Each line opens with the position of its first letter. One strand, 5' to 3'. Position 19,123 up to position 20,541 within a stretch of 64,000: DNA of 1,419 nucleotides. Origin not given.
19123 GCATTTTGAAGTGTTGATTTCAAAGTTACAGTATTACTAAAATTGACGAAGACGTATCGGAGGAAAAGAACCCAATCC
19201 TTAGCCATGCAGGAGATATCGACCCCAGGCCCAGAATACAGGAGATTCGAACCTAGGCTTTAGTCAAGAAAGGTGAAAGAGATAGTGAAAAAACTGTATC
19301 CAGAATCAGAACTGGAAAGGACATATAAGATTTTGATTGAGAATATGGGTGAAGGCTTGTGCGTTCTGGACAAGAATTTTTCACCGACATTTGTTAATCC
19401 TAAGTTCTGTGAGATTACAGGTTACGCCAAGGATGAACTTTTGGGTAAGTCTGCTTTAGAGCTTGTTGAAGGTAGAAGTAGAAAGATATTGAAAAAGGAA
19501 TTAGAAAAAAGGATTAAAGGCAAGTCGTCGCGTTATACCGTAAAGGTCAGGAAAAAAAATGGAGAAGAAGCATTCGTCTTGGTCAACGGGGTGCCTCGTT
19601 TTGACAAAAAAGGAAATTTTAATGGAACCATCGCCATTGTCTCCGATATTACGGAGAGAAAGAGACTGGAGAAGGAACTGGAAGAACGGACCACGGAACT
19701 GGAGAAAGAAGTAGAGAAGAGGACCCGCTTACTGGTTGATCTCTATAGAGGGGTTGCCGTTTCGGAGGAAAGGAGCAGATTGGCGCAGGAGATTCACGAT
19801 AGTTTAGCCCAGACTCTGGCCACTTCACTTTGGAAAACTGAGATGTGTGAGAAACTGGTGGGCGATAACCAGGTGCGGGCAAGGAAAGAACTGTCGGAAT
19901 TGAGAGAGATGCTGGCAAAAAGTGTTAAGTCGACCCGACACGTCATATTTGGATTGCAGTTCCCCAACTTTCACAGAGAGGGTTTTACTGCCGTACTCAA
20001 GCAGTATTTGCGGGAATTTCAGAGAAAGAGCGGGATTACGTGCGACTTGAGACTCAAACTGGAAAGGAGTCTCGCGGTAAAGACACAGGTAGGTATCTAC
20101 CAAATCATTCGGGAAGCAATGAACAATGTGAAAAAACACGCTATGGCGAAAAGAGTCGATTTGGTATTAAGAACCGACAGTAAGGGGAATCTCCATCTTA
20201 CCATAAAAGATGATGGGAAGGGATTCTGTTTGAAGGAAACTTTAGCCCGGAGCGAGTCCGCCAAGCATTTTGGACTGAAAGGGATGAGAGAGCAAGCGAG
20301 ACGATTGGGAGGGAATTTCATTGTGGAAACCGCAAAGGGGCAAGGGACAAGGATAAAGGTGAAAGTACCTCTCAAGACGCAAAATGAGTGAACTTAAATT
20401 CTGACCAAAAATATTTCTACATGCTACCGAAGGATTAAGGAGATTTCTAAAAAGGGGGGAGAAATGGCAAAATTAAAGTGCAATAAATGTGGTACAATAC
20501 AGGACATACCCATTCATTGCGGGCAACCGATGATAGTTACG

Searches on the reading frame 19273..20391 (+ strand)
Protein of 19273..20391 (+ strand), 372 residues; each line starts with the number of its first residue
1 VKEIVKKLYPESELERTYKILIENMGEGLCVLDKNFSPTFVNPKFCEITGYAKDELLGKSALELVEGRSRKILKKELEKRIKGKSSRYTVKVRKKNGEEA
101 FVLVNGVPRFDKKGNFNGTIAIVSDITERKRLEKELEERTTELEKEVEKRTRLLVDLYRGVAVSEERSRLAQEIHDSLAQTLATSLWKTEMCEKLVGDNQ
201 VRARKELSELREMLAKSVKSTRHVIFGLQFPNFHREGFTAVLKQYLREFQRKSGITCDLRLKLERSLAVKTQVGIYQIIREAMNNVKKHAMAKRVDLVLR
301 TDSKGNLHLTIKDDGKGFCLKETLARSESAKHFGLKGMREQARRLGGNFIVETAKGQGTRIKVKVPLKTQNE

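Call 80: search_protein_families(library=pfam, proteins=[window:19273-20391:+], max_evalue=0.001)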
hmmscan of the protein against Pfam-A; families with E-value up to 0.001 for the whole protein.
window:19273-20391:+ (372 aa): 8 families
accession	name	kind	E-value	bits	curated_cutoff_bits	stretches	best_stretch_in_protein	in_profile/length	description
PF13426.13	PAS_9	-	6.4e-16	58.9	27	1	27-128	2-103/103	PAS domain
PF00989.32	PAS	-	9.9e-16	58.2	22.6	1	21-126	6-113/113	PAS fold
PF08448.16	PAS_4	-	3.7e-15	56.6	23.1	1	23-131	2-110/110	PAS fold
PF07730.19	HisKA_3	-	1e-13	52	24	1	166-229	1-64/68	Histidine kinase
PF02518.31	HATPase_c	-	2.8e-12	47.5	26.4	1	272-368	3-110/111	Histidine kinase-, DNA gyrase B-, and HSP90-like ATPase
PF08447.18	PAS_3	-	2.2e-10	41.1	25.6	1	39-119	2-85/89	PAS fold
PF13188.13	PAS_8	-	1.1e-06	28.7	21.8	1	18-69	3-54/65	PAS domain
PF12860.13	PAS_7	-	3.6e-05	24.3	27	1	22-133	1-114/115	PAS fold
